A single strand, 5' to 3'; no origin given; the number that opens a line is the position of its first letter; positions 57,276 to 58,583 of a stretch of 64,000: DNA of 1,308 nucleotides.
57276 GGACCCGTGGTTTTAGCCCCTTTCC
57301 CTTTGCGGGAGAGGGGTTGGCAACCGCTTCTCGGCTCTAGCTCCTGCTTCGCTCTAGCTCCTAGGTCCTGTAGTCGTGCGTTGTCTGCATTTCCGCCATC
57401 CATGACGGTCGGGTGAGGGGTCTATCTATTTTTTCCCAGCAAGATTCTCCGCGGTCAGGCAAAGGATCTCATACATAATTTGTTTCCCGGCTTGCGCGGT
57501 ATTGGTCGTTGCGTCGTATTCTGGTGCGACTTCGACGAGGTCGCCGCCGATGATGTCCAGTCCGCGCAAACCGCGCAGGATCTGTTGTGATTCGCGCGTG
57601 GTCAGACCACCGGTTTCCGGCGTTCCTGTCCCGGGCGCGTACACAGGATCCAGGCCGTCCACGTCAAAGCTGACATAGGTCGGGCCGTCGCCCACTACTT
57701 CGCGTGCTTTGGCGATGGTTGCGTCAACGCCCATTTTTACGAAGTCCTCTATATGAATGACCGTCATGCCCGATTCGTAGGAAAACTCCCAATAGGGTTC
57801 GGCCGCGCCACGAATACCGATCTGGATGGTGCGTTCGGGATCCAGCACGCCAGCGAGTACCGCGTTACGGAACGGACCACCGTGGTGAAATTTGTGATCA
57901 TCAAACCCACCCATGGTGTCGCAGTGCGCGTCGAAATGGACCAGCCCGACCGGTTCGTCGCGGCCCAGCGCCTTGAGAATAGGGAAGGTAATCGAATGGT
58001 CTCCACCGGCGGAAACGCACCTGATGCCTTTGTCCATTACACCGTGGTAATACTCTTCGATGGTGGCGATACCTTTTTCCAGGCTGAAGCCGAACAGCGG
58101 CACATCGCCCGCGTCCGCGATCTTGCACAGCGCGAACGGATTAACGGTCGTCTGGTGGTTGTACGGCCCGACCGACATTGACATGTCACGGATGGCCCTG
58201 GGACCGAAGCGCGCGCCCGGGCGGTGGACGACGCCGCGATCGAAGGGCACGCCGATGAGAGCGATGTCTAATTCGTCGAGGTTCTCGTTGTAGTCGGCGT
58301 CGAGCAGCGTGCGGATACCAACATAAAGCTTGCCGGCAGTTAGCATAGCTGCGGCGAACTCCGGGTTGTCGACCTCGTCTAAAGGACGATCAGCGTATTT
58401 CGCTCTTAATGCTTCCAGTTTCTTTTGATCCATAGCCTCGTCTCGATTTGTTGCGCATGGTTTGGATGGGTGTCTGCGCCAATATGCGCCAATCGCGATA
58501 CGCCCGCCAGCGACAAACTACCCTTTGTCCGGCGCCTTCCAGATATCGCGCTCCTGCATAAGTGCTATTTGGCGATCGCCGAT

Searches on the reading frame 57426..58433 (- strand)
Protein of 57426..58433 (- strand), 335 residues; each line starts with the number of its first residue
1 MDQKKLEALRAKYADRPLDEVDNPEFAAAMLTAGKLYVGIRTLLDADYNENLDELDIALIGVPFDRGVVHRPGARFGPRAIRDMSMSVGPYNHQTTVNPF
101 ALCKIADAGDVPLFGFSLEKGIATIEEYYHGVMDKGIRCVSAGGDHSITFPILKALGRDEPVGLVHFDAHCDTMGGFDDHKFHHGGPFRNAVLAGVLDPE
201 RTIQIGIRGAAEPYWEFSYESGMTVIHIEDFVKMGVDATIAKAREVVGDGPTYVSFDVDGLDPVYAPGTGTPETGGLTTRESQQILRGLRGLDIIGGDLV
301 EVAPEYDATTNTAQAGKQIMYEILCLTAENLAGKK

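Call 3: search_protein_families(library=pfam, proteins=[window:57426-58433:-], max_evalue=0.01)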
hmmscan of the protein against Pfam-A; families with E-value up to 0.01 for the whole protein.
window:57426-58433:- (335 aa): 1 family
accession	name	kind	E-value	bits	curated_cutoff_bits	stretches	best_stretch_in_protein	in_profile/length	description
PF00491.26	Arginase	-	4.8e-86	289.1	22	1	56-324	2-279/280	Arginase family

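Call 4: search_protein_families(library=ncbifam, proteins=[window:57426-58433:-], max_evalue=0.01)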
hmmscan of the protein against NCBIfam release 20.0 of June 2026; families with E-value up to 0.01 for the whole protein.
window:57426-58433:- (335 aa): 5 families
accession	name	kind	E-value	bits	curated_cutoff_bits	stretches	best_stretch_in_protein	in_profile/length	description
NF002564.0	PRK02190.1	subfamily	5.5e-82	275.4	302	1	34-330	12-304/307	agmatinase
TIGR01230.1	agmatinase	equivalog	1.2e-59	202.2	174.3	1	52-325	10-274/275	agmatinase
TIGR01227.1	hutG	equivalog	4.3e-31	108.3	229.15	1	50-324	30-306/307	formimidoylglutamase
TIGR01229.1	rocF_arginase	equivalog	5.4e-25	88.3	227.6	1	120-325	67-296/300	arginase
NF010347.0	PRK13775.1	equivalog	2.1e-06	27.3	381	1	50-323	44-323/331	formimidoylglutamase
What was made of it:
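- On Ureohydrolase / agmatinase family (neighbour 57426-58433): TIGR01230 scores 202 against a cut-off of 174, and PF00491 gives 4.8e-86 (calls 3, 4).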

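Call 50: search_protein_families(library=padloc, proteins=[window:57426-58433:-], max_evalue=0.001)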
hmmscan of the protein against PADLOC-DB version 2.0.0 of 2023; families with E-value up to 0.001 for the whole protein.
window:57426-58433:- (335 aa): 0 families

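Call 69: search_solved_structures(query=window:57426-58433:-, max_evalue=1e-20, show_alignments=1)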
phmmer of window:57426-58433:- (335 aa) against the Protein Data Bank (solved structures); distinct sequences matched with E-value up to 1e-20: 18.
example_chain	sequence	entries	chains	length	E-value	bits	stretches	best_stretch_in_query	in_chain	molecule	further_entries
3nip_A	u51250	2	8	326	1.2e-90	307.5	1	38-332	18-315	3-guanidinopropionase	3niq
3nio_A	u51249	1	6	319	1.8e-76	260.9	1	50-326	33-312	Guanidinobutyrase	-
4dz4_A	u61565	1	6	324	1.1e-57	199.2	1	35-334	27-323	Agmatinase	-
1gq6_A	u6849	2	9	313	3.8e-54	187.5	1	37-324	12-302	PROCLAVAMINATE AMIDINO HYDROLASE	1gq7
7lol_A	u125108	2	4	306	1.4e-51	179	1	54-328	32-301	Agmatinase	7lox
7lba_A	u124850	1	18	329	1.7e-51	178.7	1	54-328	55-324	Agmatinase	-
7esr_A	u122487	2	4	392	9.5e-45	156.6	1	36-320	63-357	Probable agmatinase 2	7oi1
9fek_A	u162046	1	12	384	1.2e-41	146.4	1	37-326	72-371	Putative agmatinase 2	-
1wog_A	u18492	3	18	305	1.8e-34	122.8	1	54-327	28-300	agmatinase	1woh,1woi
3pzl_A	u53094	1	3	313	2.1e-30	109.4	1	47-319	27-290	Agmatine ureohydrolase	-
3lhl_A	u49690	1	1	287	5.4e-29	104.8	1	51-326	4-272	Putative agmatinase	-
6vss_A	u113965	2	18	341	4.6e-27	98.4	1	58-310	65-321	Arginase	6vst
6vsu_A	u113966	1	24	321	6.6e-26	94.6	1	57-322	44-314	Arginase 1, mitochondrial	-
8snf_D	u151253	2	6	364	2.1e-24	89.7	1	56-331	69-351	metformin hydrolase subunit A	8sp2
8snk_I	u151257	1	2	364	1e-23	87.4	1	56-331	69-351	metformin hydrolase subunit A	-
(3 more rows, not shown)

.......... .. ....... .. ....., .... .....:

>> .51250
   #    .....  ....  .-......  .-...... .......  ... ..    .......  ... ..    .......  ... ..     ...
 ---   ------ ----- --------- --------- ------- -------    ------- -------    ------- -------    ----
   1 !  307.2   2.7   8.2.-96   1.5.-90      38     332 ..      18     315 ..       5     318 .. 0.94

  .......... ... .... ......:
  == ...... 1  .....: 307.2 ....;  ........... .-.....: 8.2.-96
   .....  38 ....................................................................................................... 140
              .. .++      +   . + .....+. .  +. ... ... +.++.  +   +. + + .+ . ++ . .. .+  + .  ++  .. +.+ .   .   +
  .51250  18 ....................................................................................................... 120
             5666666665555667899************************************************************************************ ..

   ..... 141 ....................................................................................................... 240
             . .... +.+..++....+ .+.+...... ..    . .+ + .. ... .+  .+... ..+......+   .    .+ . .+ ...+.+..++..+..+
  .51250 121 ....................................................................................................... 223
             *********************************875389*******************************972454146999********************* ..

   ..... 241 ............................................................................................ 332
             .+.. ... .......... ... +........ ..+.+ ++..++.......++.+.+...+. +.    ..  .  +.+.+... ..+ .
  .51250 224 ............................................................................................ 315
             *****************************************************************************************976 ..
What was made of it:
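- On Ureohydrolase / agmatinase family (neighbour 57426-58433): The best PDB match is GpuA 3nip at 1e-90 (call 69).
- Checked: The neighbour at 57426-58433 is an intact arginase-family protein (PF00491 4.8e-86; TIGR01230 scores 202, above its cut-off of 174; best PDB match is 3-guanidinopropionase 3nip at 1e-90; calls 3, 4, 69).
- The neighbour is GpuA-like and would release urea (call 69).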
